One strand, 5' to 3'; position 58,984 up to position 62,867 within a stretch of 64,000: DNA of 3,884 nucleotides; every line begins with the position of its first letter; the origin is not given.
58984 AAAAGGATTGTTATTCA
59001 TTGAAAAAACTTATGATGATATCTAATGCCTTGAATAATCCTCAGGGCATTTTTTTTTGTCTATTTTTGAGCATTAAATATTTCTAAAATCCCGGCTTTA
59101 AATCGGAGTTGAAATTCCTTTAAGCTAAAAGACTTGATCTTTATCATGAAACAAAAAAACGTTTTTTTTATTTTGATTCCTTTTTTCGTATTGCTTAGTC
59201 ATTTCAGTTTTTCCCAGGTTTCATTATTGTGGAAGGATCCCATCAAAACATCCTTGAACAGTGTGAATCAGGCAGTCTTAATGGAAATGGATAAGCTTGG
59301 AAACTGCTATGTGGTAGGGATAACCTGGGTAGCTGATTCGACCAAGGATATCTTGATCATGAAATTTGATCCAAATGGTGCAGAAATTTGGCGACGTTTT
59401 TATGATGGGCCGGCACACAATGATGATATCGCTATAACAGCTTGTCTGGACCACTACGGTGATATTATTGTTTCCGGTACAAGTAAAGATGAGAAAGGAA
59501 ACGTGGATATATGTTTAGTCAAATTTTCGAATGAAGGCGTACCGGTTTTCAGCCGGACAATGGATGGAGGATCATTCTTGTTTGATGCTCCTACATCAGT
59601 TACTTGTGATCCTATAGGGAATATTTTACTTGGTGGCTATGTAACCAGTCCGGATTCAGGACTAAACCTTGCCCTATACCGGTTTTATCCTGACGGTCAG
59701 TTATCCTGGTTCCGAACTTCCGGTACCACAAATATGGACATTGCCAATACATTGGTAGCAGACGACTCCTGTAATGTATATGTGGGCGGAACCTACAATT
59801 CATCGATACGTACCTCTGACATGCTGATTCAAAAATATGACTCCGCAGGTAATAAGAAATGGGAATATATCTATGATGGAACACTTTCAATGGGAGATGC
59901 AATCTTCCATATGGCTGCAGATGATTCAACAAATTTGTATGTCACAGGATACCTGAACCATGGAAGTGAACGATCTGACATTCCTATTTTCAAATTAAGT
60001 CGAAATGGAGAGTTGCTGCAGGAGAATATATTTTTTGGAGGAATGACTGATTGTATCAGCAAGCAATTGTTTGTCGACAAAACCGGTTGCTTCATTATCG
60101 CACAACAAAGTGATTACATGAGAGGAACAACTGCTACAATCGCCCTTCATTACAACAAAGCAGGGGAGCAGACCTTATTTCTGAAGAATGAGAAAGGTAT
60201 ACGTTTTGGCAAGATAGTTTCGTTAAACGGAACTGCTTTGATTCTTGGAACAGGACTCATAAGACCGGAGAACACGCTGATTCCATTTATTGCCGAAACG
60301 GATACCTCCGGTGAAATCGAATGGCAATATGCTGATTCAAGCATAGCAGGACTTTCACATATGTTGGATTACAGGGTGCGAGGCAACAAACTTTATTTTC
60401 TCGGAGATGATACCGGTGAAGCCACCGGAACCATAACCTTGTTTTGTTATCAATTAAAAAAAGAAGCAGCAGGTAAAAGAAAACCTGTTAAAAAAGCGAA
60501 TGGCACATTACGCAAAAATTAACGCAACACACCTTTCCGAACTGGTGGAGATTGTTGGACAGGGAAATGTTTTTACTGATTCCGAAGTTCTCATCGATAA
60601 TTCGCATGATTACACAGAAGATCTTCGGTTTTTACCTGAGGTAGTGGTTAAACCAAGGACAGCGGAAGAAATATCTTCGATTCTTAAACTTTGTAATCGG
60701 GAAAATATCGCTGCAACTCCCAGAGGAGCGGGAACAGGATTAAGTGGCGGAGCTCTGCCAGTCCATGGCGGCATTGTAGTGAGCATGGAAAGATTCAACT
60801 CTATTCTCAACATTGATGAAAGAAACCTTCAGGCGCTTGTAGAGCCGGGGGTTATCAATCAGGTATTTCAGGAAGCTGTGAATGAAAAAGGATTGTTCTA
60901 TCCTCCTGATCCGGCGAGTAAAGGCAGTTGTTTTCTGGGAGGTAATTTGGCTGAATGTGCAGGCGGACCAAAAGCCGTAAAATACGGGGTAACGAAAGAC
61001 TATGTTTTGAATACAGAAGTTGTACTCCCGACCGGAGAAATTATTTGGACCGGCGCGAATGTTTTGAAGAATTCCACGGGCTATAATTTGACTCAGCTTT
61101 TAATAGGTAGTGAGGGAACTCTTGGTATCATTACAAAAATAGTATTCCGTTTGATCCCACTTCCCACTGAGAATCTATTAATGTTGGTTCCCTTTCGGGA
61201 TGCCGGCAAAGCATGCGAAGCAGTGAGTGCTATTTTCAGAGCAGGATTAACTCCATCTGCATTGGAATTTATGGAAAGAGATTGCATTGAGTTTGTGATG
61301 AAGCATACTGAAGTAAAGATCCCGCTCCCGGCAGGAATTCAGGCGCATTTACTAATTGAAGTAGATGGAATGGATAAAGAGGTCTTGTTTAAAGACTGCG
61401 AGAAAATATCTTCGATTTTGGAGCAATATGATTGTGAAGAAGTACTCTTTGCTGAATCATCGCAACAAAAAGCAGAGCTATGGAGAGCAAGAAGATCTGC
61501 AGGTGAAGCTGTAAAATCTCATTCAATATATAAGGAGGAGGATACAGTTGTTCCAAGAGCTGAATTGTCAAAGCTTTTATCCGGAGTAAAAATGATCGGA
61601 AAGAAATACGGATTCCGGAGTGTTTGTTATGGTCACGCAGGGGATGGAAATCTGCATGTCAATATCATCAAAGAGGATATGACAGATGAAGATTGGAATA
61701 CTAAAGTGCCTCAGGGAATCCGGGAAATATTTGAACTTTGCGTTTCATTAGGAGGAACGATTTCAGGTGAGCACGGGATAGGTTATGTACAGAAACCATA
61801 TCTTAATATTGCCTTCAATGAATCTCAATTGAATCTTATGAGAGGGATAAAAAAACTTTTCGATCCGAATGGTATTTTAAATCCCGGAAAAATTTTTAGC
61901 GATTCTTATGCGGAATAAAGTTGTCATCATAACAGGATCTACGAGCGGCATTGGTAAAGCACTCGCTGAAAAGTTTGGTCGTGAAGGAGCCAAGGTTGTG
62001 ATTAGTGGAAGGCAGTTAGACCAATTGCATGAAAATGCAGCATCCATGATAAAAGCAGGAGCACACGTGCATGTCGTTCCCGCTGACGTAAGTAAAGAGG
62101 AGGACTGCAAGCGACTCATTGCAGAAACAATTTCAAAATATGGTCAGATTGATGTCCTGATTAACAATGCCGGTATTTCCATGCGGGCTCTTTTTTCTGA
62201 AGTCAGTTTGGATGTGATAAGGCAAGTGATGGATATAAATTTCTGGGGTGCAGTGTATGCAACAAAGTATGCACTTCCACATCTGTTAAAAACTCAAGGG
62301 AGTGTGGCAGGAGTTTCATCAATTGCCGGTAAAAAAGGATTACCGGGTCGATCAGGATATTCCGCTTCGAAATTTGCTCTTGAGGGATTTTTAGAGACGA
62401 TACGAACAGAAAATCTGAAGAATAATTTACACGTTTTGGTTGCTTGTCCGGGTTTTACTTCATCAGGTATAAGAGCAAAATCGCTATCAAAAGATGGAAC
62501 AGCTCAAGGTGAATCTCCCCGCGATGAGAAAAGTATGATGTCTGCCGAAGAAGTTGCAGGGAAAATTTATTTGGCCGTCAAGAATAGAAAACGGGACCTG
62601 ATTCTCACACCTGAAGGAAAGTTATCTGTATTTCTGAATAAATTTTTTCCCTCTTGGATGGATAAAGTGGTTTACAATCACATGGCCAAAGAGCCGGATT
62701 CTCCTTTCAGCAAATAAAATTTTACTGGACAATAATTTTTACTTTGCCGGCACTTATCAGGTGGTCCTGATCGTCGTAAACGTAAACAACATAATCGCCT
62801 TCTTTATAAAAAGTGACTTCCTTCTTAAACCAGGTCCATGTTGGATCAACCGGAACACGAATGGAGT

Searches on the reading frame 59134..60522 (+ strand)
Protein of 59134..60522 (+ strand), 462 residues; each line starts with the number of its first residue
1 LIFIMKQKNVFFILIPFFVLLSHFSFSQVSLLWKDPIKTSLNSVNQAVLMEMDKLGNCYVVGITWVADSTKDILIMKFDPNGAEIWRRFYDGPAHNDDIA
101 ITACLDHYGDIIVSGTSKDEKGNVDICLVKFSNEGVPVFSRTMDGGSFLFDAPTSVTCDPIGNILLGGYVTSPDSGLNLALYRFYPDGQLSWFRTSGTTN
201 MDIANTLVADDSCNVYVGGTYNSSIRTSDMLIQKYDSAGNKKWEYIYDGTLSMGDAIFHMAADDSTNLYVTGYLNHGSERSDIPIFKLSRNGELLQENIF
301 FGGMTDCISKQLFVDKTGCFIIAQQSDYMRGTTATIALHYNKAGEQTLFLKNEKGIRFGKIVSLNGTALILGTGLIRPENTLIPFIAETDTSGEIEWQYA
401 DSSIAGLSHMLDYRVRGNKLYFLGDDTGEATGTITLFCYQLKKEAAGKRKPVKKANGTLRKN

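Call 23: search_protein_families(library=pfam, proteins=[window:59134-60522:+], max_evalue=0.001)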
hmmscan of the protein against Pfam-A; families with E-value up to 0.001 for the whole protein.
window:59134-60522:+ (462 aa): 2 families
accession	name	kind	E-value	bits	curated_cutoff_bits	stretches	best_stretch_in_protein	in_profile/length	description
PF06739.17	SBBP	-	9e-05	22.8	20.5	0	259-273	17-31/38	Beta-propeller repeat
PF17164.10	DUF5122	-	9.4e-05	23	27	0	162-190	4-32/36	Domain of unknown function (DUF5122) beta-propeller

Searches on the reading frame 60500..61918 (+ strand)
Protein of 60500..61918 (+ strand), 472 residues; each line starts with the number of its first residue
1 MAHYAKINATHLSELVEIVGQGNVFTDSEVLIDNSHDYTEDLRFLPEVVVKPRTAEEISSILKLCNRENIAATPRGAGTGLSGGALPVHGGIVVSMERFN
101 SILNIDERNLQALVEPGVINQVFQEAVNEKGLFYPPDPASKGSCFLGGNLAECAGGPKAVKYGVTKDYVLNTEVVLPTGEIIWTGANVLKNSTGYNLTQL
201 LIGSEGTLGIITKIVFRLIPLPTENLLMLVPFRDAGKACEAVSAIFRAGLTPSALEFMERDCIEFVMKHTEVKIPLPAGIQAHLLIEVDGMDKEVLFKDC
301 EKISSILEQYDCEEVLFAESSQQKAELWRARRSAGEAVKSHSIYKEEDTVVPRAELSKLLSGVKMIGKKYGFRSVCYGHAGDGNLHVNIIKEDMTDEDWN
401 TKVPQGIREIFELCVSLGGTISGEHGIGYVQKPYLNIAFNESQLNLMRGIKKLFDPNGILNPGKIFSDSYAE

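Call 23: search_protein_families(library=pfam, proteins=[window:60500-61918:+], max_evalue=0.001)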
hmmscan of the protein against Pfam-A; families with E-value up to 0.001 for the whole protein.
window:60500-61918:+ (472 aa): 2 families
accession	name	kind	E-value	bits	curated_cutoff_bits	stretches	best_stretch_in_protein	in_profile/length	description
PF02913.24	FAD-oxidase_C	-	3.3e-65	220.7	21.2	1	222-465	2-248/248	FAD linked oxidases, C-terminal domain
PF01565.28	FAD_binding_4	-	3.3e-41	140.7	26.4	1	46-185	1-139/139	FAD binding domain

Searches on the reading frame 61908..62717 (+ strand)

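Call 58: search_protein_families(library=pfam, proteins=[window:61908-62717:+], max_evalue=0.00001)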
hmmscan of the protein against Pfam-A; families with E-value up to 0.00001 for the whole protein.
window:61908-62717:+ (269 aa): 3 families
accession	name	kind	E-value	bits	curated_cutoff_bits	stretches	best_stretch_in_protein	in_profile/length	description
PF00106.31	adh_short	-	9.1e-53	179.1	26.6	1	4-193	1-191/195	short chain dehydrogenase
PF13561.12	adh_short_C2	-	3.6e-38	131.9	27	1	12-218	5-211/236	Enoyl-(Acyl carrier protein) reductase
PF08659.16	KR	-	7.3e-18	65.5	22.6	1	6-171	3-169/180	KR domain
